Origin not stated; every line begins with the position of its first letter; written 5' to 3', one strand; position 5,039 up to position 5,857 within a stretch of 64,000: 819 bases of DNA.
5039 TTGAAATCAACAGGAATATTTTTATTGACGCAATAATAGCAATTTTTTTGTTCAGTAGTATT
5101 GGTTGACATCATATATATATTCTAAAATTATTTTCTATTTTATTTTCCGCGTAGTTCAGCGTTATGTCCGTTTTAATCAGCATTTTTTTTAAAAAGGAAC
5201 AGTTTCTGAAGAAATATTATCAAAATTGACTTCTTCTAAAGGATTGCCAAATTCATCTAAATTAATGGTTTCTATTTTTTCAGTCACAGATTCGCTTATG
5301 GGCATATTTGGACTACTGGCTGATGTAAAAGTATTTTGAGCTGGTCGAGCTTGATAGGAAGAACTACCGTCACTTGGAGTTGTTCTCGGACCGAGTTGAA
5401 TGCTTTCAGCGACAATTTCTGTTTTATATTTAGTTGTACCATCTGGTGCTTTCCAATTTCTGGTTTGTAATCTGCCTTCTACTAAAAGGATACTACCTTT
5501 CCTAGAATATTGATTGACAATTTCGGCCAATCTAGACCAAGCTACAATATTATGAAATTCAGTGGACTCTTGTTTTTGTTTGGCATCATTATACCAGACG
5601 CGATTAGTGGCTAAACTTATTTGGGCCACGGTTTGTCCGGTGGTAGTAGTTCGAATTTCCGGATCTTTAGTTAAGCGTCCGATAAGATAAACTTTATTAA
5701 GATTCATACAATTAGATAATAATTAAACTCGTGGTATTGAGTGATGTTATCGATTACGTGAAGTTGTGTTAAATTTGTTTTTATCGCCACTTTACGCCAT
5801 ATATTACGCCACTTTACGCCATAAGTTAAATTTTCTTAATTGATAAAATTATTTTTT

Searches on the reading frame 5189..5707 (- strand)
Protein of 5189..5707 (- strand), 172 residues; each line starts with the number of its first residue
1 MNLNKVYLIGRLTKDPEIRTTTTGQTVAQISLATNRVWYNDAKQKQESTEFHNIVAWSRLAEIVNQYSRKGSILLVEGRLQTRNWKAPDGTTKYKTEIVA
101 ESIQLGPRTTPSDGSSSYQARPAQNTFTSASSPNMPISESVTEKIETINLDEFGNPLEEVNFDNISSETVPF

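Call 52: search_protein_families(library=pfam, proteins=[window:5189-5707:-], max_evalue=0.001)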
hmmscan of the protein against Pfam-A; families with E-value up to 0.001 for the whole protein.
window:5189-5707:- (172 aa): 1 family
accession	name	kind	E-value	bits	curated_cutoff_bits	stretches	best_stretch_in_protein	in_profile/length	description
PF00436.31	SSB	-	1.7e-36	124.9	26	1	3-105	1-103/104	Single-strand binding protein family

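Call 59: find_encoding_contigs(protein=window:5189-5707:-, flank=10000, max_places=3)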
Protein window:5189-5707:- (172 aa): 23 contigs read that carry it; 3 places shown.
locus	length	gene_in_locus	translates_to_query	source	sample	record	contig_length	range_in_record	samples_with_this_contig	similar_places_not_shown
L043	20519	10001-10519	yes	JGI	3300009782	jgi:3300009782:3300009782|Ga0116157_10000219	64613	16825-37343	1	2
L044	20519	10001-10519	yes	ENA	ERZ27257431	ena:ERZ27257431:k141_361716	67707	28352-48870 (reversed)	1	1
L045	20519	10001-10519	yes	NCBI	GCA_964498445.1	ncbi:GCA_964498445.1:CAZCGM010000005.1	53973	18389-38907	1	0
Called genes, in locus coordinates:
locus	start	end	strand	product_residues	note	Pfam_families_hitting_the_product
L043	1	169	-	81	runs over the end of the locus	-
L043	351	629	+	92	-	-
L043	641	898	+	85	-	-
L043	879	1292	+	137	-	-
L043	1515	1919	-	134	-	PF18895:T4SS_pilin (weak)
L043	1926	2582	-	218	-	-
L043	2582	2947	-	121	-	PF04956:TrbC, PF18895:T4SS_pilin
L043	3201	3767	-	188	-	-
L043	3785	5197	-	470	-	PF01547:SBP_bac_1, PF13416:SBP_bac_8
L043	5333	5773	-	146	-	PF04138:GtrA_DPMS_TM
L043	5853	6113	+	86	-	-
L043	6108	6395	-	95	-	-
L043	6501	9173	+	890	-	PF00932:LTD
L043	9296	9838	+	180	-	PF01250:Ribosomal_S6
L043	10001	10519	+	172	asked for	PF00436:SSB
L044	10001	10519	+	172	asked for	PF00436:SSB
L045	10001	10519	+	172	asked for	PF00436:SSB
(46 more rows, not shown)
